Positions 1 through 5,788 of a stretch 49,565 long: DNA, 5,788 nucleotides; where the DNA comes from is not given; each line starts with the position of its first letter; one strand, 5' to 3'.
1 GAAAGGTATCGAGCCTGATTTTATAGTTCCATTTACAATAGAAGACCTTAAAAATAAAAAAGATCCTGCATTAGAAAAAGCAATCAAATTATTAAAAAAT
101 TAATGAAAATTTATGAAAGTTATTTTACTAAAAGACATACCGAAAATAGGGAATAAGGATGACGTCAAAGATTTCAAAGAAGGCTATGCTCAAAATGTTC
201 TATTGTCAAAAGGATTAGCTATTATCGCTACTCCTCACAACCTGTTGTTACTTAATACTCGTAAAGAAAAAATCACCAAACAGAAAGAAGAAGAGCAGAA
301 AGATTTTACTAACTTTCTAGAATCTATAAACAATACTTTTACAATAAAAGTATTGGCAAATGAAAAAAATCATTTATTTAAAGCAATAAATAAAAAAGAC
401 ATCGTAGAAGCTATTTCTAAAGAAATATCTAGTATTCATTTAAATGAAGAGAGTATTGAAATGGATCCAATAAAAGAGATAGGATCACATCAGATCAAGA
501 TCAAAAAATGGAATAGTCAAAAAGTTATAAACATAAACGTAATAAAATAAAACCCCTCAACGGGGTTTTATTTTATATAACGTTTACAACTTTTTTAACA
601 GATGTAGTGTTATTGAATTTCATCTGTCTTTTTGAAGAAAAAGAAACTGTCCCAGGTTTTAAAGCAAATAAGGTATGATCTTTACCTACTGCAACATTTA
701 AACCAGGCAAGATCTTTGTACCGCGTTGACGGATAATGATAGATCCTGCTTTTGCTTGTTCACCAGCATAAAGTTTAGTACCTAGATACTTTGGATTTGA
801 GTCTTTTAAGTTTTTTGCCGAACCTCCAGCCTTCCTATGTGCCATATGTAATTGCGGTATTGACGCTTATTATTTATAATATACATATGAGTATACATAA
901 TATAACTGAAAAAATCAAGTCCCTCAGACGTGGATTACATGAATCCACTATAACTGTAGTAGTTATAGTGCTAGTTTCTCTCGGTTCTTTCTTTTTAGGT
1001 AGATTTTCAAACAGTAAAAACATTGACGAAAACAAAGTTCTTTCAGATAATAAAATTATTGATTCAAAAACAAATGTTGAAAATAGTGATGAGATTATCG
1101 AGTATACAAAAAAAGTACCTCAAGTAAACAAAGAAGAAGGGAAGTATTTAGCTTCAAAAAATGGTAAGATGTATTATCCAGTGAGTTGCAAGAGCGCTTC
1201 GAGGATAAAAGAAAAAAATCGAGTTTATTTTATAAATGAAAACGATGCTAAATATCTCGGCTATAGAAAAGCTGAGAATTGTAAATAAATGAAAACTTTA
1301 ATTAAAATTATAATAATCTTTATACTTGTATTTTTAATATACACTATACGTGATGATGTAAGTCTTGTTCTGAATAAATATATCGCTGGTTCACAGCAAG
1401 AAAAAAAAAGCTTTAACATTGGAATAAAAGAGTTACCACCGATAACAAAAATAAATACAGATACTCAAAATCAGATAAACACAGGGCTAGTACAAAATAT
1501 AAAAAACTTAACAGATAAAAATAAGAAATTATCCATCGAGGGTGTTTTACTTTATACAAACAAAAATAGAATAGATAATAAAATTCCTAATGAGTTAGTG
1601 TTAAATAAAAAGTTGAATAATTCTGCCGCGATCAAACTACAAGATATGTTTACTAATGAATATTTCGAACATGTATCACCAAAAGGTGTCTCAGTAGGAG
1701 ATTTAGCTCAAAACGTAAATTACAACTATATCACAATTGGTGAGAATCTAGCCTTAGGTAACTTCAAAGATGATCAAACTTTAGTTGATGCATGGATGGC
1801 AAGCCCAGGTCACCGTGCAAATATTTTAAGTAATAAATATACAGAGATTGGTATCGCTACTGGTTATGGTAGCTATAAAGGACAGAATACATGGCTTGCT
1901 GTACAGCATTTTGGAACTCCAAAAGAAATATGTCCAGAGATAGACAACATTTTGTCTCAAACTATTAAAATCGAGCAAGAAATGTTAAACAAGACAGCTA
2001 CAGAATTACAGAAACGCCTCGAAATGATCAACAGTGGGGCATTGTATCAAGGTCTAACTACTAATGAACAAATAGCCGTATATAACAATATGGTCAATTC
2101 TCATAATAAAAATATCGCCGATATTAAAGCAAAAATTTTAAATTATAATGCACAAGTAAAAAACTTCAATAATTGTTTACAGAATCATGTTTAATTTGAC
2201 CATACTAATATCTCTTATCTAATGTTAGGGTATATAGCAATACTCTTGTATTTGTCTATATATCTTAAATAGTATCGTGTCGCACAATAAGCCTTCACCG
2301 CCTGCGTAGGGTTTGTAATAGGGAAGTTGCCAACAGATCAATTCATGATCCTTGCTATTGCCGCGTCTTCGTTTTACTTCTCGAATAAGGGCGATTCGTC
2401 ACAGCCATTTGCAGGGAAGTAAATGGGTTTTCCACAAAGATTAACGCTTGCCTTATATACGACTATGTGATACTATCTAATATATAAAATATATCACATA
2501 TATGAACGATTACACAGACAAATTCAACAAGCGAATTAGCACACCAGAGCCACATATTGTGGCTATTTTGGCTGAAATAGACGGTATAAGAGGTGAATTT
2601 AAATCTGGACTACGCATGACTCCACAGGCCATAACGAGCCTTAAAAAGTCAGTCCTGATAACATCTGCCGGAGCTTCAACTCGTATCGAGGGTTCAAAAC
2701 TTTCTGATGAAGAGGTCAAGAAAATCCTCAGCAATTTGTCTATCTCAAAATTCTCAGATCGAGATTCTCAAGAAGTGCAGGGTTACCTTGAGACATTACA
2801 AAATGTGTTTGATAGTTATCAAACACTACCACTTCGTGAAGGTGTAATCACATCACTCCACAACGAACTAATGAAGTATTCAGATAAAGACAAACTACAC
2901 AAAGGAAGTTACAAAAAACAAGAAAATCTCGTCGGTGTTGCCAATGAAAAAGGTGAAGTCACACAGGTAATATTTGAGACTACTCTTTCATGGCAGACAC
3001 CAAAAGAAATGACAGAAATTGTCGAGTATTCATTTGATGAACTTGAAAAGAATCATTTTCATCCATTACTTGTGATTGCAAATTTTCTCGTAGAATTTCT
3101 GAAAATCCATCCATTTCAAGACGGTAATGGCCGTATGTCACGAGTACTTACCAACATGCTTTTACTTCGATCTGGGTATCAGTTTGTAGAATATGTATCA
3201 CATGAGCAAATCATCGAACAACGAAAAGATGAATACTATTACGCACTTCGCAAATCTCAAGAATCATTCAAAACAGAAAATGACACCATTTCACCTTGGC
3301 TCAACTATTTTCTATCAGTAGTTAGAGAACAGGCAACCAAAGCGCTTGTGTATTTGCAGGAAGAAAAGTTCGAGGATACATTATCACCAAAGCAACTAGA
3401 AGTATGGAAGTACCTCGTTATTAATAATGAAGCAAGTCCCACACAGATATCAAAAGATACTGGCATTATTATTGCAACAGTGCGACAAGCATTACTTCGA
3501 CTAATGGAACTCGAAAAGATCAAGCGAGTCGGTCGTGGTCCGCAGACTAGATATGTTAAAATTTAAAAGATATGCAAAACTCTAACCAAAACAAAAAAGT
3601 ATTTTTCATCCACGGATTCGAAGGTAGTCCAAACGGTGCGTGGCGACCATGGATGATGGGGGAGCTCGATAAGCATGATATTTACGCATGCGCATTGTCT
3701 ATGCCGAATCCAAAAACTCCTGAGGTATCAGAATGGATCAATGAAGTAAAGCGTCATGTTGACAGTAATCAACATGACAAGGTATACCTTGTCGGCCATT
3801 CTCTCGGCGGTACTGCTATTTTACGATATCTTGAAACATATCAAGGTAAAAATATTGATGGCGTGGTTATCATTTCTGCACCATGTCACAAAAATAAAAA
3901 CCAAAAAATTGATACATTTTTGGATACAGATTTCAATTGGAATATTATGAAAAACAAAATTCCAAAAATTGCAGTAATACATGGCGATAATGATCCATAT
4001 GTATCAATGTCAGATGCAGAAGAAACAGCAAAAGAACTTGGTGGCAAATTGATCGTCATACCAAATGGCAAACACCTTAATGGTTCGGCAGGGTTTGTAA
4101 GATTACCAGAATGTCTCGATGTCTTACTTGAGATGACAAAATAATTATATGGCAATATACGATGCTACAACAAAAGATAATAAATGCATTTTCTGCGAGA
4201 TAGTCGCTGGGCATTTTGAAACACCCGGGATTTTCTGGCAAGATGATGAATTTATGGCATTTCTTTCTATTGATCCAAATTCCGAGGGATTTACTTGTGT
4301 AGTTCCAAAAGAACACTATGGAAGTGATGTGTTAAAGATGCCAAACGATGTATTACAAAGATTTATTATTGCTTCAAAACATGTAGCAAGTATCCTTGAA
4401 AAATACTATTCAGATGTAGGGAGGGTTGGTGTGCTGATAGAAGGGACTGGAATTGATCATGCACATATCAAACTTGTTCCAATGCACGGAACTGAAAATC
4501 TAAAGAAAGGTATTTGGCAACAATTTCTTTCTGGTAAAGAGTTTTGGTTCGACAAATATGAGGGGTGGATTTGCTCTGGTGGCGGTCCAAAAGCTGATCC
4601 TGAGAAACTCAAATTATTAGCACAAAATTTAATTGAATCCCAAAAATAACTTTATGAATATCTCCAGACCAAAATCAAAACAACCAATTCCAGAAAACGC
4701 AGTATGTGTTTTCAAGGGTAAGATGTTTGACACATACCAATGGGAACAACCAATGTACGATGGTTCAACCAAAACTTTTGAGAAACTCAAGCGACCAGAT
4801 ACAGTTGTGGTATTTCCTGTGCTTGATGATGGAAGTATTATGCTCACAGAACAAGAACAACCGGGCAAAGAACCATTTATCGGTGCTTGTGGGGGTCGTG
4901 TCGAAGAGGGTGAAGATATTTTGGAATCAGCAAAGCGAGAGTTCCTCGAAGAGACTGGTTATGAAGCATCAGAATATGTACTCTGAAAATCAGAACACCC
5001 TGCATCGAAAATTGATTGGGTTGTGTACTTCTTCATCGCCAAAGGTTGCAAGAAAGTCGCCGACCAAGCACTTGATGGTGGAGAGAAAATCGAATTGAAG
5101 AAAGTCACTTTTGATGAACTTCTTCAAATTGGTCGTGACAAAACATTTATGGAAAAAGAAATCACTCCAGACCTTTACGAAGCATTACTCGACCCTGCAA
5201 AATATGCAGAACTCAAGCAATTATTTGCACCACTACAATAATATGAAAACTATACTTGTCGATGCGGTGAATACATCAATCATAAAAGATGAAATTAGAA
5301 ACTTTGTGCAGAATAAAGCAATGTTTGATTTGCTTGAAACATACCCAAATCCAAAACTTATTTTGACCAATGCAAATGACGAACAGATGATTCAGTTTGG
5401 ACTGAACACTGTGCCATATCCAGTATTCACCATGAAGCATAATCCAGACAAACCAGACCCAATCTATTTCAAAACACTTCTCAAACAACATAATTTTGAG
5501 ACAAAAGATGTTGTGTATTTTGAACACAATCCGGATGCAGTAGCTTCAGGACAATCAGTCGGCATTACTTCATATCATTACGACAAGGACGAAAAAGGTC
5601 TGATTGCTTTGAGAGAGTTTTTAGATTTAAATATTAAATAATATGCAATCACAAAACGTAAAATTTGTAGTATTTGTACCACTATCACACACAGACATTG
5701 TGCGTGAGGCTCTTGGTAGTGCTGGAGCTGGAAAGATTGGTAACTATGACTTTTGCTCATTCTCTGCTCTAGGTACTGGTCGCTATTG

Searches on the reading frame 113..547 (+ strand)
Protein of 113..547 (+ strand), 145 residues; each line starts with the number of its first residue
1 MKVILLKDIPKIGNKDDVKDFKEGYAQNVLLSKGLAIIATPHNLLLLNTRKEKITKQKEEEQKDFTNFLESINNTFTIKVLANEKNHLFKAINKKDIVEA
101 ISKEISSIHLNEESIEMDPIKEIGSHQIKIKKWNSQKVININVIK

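Call 37: search_protein_families(library=pfam, proteins=[window:113-547:+], max_evalue=0.001)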
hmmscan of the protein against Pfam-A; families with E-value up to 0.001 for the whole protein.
window:113-547:+ (145 aa): 2 families
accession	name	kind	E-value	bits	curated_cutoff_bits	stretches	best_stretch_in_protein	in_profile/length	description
PF01281.25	Ribosomal_L9_N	-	3.7e-17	62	20.7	1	1-44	1-44/47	Ribosomal protein L9, N-terminal domain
PF03948.19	Ribosomal_L9_C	-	9.5e-11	42.4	23.2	1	65-131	6-71/86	Ribosomal protein L9, C-terminal domain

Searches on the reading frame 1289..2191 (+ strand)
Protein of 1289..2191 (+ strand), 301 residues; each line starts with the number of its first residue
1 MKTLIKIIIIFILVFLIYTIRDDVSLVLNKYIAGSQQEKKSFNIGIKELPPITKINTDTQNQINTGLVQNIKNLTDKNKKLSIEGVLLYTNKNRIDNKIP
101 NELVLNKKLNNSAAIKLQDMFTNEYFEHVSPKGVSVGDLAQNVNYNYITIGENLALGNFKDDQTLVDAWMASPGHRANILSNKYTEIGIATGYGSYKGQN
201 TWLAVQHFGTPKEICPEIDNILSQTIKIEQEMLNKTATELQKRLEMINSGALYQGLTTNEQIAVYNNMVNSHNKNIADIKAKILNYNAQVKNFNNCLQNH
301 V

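Call 37: search_protein_families(library=pfam, proteins=[window:1289-2191:+], max_evalue=0.001)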
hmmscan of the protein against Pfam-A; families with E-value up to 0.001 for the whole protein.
window:1289-2191:+ (301 aa): 1 family
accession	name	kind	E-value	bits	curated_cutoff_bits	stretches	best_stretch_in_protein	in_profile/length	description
PF00188.32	CAP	-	2e-11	45.2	21.1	1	90-205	4-114/117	Cysteine-rich secretory protein family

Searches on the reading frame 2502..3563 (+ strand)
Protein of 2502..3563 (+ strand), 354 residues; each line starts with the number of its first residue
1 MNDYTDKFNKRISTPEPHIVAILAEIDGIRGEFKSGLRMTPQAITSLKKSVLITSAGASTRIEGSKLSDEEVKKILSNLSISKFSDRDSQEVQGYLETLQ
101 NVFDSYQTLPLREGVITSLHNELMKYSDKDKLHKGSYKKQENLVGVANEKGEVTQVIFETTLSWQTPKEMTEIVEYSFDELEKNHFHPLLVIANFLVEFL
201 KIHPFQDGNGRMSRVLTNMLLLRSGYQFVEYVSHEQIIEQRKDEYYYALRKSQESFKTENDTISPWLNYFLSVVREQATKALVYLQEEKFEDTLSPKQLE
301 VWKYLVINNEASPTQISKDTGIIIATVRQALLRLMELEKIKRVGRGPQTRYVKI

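Call 37: search_protein_families(library=pfam, proteins=[window:2502-3563:+], max_evalue=0.001)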
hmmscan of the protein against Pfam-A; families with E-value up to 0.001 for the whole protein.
window:2502-3563:+ (354 aa): 2 families
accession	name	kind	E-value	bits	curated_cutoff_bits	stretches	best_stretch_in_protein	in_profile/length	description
PF02661.23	Fic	-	1.9e-14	54.7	24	1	111-221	2-93/93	Fic/DOC family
PF01978.25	TrmB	-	0.0006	20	25.6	0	294-351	6-62/68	Sugar-specific transcriptional regulator TrmB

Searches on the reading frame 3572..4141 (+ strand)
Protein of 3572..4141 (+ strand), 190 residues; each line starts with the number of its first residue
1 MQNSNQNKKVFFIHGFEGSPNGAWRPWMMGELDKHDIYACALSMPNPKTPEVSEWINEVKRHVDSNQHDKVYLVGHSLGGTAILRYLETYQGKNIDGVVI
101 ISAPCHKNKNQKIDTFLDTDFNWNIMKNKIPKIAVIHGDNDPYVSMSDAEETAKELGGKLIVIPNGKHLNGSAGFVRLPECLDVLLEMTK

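Call 37: search_protein_families(library=pfam, proteins=[window:3572-4141:+], max_evalue=0.001)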
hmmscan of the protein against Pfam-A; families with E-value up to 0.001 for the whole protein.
window:3572-4141:+ (190 aa): 11 families
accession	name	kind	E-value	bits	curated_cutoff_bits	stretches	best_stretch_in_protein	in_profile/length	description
PF06821.19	Ser_hydrolase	-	1.3e-26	94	22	1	12-185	3-170/172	Serine hydrolase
PF00561.26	Abhydrolase_1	-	2.2e-13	50.9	25.8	1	10-123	3-113/245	alpha/beta hydrolase fold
PF12146.15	Hydrolase_4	-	2.2e-09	37.4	27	1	60-111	67-116/239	Serine aminopeptidase, S33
PF05728.18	UPF0227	-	2.5e-07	31.2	21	1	10-106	2-91/187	Uncharacterised protein family (UPF0227)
PF12697.13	Abhydrolase_6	-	4.2e-07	31.3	26.3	1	10-103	1-93/217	Alpha/beta hydrolase family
PF06028.17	DUF915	-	2.4e-06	27.5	22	1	49-111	82-149/255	Alpha/beta hydrolase of unknown function (DUF915)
PF10230.15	LIDHydrolase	-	7.6e-06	26.3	27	0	57-102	70-117/262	Lipid-droplet associated hydrolase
PF07819.20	PGAP1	-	4.9e-05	23.6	24.3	1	56-109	76-133/233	PGAP1-like alpha/beta domain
PF12695.13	Abhydrolase_5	-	8.2e-05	22.9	27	1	58-109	45-95/164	Alpha/beta hydrolase family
PF02450.21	LCAT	-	0.00075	19.3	21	1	65-121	117-160/392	Lecithin:cholesterol acyltransferase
PF20408.4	Abhydrolase_11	-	0.00087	19.5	27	0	48-168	56-165/193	Alpha/beta hydrolase domain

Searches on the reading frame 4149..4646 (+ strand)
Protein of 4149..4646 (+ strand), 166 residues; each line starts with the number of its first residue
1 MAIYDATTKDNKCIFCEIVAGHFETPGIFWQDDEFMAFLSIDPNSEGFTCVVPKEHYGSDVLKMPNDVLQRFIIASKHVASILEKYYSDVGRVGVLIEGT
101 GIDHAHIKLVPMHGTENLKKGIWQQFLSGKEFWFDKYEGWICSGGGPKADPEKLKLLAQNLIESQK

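Call 37: search_protein_families(library=pfam, proteins=[window:4149-4646:+], max_evalue=0.001)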
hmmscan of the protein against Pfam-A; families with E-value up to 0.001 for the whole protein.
window:4149-4646:+ (166 aa): 1 family
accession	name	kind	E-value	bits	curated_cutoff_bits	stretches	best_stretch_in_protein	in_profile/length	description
PF01230.28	HIT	-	4e-07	31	21.5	1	28-89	8-69/98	HIT domain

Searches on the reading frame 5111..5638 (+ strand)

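Call 37: search_protein_families(library=pfam, proteins=[window:5111-5638:+], max_evalue=0.001)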
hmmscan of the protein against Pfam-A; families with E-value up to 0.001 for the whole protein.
window:5111-5638:+ (176 aa): 1 family
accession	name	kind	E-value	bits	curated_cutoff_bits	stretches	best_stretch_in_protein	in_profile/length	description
PF13419.12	HAD_2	-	0.00025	21.7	23.8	1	28-154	44-175/178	Haloacid dehalogenase-like hydrolase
